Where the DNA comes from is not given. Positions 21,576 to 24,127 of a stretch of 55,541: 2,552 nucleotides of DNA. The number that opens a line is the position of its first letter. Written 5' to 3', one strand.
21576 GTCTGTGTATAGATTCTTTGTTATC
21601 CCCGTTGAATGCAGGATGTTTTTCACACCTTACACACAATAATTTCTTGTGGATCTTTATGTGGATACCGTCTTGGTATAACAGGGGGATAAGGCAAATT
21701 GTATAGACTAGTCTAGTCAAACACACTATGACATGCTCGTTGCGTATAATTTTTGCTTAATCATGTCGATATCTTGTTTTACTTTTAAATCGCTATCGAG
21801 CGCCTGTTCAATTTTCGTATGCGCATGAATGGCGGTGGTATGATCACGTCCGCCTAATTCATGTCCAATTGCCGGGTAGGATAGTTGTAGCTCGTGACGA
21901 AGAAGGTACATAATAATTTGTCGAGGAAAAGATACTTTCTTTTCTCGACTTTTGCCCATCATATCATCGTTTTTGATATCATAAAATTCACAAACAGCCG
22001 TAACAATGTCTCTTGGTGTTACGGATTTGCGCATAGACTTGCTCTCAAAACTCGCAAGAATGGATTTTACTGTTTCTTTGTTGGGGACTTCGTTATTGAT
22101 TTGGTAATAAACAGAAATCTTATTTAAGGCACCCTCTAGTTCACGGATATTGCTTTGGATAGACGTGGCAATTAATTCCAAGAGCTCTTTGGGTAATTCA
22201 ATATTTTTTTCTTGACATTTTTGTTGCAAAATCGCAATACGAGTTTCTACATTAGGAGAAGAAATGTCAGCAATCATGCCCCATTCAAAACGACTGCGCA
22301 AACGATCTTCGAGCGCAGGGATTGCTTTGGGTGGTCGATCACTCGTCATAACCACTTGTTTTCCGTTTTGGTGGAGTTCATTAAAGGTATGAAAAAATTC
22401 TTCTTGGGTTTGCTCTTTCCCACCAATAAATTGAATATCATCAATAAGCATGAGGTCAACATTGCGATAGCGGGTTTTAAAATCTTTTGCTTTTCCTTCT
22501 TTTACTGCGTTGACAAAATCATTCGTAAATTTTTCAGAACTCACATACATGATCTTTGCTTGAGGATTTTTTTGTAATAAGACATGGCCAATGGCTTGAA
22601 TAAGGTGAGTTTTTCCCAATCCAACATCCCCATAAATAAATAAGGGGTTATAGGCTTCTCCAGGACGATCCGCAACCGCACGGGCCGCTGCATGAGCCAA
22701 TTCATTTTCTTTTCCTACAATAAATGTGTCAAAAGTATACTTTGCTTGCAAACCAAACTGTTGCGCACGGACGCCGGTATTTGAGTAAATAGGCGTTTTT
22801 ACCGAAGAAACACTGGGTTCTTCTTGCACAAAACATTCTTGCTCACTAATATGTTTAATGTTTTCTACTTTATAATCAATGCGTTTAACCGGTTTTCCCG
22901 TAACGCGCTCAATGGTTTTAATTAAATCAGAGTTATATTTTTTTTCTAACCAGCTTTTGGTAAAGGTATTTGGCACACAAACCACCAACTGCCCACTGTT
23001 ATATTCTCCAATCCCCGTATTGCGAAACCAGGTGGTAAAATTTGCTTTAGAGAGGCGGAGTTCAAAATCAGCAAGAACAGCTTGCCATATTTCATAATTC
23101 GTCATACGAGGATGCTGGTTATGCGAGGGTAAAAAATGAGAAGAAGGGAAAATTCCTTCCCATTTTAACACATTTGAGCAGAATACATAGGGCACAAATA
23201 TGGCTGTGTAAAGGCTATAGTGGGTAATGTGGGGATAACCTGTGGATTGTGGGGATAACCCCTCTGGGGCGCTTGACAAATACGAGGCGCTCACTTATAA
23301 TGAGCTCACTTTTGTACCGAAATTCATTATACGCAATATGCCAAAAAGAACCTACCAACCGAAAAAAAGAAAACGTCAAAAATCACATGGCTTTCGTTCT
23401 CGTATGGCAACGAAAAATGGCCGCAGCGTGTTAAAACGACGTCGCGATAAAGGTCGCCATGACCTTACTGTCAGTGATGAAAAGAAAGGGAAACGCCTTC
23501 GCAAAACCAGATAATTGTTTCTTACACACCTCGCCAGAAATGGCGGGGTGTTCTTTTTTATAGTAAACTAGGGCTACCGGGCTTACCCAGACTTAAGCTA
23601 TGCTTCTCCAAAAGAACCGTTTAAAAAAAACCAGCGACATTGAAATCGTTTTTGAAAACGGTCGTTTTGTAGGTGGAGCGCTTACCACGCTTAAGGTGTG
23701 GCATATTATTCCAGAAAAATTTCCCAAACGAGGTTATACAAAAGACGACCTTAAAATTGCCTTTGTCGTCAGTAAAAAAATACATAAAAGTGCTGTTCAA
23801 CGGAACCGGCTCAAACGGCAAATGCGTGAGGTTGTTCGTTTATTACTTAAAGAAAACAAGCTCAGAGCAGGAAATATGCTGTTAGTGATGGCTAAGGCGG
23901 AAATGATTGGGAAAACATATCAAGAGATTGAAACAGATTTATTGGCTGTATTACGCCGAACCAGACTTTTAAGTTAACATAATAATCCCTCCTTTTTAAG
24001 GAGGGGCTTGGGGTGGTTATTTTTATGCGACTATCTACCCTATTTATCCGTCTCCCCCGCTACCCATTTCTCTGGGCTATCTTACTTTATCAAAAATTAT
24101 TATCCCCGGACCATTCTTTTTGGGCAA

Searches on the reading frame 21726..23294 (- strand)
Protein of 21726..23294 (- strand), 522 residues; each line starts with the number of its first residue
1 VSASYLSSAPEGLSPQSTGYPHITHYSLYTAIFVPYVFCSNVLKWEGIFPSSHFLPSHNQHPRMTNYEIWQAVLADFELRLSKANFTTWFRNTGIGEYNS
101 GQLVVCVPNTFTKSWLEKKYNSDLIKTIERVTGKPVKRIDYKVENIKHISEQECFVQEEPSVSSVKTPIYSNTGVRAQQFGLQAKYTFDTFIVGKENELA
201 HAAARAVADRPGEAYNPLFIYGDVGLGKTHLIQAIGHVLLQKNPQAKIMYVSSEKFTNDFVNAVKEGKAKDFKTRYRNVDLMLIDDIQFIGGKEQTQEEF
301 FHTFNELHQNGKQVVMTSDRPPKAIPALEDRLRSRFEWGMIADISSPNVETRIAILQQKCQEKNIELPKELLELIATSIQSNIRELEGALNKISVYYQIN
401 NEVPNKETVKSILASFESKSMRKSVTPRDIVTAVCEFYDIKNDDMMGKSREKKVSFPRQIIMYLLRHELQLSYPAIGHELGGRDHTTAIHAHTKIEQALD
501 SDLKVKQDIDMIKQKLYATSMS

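Call 9: search_protein_families(library=pfam, proteins=[window:21726-23294:-], max_evalue=0.001)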
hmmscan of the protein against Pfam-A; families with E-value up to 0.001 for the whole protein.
window:21726-23294:- (522 aa): 8 families
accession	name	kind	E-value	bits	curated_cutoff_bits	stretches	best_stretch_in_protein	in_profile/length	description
PF00308.24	Bac_DnaA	-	2.8e-74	249.1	23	1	182-342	1-161/162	Bacterial DnaA ATPAse domain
PF08299.17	Bac_DnaA_C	-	4.6e-25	87.9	31.5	1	428-495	2-69/69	Bacterial dnaA protein helix-turn-helix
PF11638.13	DnaA_N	-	3.2e-13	49.6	24.6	1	68-124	2-59/65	DnaA N-terminal domain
PF01695.23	IstB_IS21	-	4.6e-08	33.3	24.1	1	218-321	95-195/238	IstB-like ATP binding protein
PF00004.35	AAA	-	5e-08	33.9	21.2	1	219-337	2-128/131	ATPase family associated with various cellular activities (AAA)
PF13401.12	AAA_22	-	3.6e-05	24.5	27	0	217-304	7-75/130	AAA domain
PF01637.24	ATPase_2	-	9e-05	22.8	33.2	1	213-325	18-123/225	ATPase domain predominantly from Archaea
PF13191.12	AAA_16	-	0.0003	21.7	32.6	1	193-267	3-85/167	AAA ATPase domain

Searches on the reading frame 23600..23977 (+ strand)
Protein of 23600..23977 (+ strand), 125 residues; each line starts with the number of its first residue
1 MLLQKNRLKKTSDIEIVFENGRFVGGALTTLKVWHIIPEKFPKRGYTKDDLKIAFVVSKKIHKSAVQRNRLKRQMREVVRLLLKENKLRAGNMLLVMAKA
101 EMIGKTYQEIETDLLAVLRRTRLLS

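Call 9: search_protein_families(library=pfam, proteins=[window:23600-23977:+], max_evalue=0.001)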
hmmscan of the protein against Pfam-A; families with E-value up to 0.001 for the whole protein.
window:23600-23977:+ (125 aa): 1 family
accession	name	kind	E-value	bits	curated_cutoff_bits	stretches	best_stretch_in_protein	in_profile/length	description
PF00825.24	Ribonuclease_P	-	2.2e-19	69.9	22.3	1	4-121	3-108/109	Ribonuclease P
